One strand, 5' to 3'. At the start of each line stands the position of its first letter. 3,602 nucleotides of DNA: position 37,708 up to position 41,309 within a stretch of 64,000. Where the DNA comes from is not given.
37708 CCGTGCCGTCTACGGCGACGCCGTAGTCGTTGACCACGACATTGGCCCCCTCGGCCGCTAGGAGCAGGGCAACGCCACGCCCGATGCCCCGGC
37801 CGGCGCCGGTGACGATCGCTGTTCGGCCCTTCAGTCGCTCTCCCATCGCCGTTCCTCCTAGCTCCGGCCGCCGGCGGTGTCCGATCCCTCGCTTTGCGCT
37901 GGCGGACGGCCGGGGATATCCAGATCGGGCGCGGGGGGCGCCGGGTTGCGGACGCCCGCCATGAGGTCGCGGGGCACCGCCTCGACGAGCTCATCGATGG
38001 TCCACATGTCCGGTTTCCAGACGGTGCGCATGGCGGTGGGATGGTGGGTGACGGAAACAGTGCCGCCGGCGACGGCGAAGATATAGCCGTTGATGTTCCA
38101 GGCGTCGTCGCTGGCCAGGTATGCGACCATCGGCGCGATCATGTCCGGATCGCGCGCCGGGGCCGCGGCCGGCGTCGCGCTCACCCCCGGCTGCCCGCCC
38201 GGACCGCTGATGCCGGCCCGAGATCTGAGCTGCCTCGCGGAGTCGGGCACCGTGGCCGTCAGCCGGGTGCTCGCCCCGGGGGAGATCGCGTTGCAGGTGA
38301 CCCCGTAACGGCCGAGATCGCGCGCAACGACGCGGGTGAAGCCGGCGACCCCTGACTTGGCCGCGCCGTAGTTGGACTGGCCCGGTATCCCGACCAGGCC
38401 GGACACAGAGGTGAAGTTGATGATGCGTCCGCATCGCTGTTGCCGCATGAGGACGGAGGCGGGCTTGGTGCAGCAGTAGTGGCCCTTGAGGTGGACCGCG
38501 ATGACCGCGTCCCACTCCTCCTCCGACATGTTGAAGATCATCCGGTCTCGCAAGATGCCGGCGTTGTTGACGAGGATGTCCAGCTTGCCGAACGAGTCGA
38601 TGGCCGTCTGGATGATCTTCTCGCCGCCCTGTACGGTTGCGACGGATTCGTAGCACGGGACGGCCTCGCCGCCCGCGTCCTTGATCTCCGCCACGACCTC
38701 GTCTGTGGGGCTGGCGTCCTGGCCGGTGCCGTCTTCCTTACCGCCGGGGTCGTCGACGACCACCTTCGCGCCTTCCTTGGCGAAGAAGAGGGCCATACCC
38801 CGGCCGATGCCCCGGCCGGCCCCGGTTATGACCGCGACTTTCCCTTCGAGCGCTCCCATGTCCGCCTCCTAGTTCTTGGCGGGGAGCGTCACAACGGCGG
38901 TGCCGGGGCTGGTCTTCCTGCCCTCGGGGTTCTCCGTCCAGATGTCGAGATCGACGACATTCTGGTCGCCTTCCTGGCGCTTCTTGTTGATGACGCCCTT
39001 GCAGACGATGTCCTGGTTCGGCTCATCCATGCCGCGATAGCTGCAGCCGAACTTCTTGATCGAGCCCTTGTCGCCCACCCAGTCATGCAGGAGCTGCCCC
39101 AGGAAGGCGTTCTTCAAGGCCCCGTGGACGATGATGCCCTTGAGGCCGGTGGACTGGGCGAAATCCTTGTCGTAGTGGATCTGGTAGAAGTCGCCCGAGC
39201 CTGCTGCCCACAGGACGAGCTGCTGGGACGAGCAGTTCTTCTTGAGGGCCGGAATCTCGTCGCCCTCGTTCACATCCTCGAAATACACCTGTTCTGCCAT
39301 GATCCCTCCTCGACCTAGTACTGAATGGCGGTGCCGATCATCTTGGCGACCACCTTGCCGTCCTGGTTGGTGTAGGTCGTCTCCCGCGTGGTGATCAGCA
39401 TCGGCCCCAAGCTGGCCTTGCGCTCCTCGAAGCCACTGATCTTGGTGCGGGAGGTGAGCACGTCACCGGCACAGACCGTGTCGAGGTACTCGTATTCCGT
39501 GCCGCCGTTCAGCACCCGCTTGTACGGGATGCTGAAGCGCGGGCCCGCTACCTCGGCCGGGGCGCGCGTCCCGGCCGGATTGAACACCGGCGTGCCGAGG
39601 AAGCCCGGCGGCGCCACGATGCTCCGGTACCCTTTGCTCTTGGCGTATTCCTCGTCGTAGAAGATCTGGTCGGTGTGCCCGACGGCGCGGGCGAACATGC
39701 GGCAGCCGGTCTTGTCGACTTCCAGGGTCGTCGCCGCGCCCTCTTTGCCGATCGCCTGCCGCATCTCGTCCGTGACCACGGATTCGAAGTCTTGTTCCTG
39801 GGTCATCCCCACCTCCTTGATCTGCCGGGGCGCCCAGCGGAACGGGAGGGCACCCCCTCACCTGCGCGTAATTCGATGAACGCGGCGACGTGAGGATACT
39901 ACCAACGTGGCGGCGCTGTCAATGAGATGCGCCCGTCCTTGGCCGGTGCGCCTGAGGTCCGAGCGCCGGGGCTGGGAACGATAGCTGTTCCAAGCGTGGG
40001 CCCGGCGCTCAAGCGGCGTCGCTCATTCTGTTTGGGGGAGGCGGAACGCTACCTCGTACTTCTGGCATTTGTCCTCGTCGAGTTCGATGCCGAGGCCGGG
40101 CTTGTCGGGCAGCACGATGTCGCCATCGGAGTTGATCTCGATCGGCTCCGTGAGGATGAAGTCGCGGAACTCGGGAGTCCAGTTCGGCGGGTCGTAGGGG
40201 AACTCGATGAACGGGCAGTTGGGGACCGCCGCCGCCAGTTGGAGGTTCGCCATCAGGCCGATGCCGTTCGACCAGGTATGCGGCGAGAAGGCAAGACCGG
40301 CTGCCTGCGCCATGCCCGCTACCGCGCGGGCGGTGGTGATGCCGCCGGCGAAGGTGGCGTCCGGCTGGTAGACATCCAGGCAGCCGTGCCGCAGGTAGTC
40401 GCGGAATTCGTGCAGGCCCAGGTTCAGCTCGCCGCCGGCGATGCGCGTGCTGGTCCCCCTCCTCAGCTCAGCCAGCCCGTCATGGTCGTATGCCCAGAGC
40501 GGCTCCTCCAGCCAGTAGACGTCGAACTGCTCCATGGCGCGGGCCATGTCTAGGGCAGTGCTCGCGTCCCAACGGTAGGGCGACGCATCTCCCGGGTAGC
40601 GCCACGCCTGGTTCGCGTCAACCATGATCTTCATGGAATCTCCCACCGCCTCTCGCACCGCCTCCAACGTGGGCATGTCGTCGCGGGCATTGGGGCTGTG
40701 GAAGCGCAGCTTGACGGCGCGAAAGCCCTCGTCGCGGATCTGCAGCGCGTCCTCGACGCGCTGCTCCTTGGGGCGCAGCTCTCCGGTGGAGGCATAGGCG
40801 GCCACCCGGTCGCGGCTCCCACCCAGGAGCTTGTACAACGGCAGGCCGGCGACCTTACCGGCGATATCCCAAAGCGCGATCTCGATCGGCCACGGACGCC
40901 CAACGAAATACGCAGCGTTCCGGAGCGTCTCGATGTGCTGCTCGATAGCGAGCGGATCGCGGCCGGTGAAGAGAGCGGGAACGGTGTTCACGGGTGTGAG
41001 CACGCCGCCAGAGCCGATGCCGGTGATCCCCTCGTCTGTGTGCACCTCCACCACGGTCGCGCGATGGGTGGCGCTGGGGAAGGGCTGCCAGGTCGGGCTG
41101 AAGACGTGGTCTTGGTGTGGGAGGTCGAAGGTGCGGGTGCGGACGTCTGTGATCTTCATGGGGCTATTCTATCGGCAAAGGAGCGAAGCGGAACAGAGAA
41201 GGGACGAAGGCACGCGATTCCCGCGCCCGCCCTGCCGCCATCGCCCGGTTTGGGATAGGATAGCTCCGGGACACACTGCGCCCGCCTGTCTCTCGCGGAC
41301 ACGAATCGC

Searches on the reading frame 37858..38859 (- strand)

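Call 80: search_protein_families(library=pfam, proteins=[window:37858-38859:-], max_evalue=0.0001)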
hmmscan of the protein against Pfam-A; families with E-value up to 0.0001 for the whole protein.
window:37858-38859:- (333 aa): 3 families
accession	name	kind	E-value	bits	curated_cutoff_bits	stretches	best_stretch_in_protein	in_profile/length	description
PF00106.31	adh_short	-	2e-46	158.4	26.6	1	7-196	1-181/195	short chain dehydrogenase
PF13561.12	adh_short_C2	-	1.3e-43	149.7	27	1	13-266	1-234/236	Enoyl-(Acyl carrier protein) reductase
PF08659.16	KR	-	1.1e-15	58.4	22.6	1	10-177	4-162/180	KR domain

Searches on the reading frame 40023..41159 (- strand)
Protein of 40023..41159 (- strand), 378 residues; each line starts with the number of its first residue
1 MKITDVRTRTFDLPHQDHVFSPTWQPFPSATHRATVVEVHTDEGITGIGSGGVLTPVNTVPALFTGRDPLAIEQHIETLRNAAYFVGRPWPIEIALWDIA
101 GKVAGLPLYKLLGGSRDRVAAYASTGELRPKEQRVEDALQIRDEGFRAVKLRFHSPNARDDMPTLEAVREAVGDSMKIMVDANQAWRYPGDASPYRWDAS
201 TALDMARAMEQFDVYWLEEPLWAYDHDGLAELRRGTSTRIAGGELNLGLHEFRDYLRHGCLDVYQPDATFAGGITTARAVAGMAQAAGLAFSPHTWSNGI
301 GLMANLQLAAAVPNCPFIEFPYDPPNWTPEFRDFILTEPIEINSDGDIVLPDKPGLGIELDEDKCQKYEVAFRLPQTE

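Call 26: search_protein_families(library=pfam, proteins=[window:40023-41159:-], max_evalue=0.001)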
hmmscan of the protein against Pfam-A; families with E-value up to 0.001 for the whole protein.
window:40023-41159:- (378 aa): 2 families
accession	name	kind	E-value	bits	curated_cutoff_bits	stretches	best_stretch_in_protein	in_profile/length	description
PF13378.12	MR_MLE_C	-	9.7e-68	228.6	29.4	1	135-364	3-219/219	Enolase C-terminal domain-like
PF02746.21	MR_MLE_N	-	6.8e-10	39.6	22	1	31-113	25-117/117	Mandelate racemase / muconate lactonizing enzyme, N-terminal domain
